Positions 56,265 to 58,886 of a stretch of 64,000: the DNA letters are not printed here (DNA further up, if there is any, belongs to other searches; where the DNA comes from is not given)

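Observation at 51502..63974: Compact envelope gene cluster with the parts list of a trans-envelope redox conduit, in an arrangement I do not recognise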

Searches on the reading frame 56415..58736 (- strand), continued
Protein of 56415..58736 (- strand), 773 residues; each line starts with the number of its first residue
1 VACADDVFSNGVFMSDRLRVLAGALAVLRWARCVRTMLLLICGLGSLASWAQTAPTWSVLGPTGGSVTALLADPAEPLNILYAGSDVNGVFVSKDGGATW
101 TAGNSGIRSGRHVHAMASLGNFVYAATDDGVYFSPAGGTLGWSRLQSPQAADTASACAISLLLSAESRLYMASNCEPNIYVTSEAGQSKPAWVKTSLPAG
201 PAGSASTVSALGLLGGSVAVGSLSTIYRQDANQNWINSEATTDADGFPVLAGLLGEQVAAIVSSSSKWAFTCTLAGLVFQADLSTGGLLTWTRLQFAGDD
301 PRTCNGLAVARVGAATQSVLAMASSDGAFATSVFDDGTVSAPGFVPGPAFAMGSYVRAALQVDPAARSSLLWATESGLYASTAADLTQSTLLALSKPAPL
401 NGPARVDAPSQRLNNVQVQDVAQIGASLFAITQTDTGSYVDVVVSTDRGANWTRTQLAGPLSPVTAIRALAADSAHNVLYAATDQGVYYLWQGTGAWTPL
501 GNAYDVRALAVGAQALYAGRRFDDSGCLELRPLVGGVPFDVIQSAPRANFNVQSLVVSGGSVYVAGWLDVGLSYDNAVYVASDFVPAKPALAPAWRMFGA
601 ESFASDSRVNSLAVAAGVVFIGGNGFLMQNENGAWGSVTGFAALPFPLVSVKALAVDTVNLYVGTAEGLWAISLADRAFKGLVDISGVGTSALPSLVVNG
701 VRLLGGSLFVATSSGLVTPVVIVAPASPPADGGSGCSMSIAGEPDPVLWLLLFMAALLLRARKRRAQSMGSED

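Call 83: find_encoding_contigs(protein=P0332, flank=10000, max_places=1)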
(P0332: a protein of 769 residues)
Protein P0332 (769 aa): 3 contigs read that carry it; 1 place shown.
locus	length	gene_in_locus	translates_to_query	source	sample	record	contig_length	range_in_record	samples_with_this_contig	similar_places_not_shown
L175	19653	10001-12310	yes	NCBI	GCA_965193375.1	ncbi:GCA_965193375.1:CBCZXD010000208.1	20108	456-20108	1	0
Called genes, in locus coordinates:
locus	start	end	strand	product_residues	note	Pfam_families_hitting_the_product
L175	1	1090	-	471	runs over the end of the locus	PF08521:2CSK_N (weak), PF00512:HisKA, PF02518:HATPase_c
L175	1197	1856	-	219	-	PF00072:Response_reg, PF00486:Trans_reg_C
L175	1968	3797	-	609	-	PF11412:DsbD_N, PF02683:DsbD_TM, PF13386:DsbD_2, PF00085:Thioredoxin (weak), PF13098:Thioredoxin_2, PF13899:Thioredoxin_7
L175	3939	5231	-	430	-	PF13237:Fer4_10, PF14697:Fer4_21, PF12838:Fer4_7, PF13187:Fer4_9 (weak), PF00890:FAD_binding_2 (weak), PF07992:Pyr_redox_2, PF12831:FAD_oxidored (weak), PF13738:Pyr_redox_3, +8 more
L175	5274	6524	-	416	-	PF07719:TPR_2 (faint), PF23914:TPR_CcmH_CycH, PF13431:TPR_17 (faint), PF00515:TPR_1 (faint), PF23892:Ig_CycH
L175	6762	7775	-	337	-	-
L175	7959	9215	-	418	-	-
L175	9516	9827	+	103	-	PF13103:TonB_2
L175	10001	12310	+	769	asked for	PF25852:DUF6242_C (faint)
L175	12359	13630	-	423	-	PF11925:DUF3443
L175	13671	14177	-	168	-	PF11005:DUF2844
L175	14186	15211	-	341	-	PF23914:TPR_CcmH_CycH, PF13428:TPR_14 (faint), PF00515:TPR_1 (faint), PF07719:TPR_2 (faint), PF13431:TPR_17 (faint), PF23892:Ig_CycH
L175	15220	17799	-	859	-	PF13432:TPR_16 (weak)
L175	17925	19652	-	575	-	?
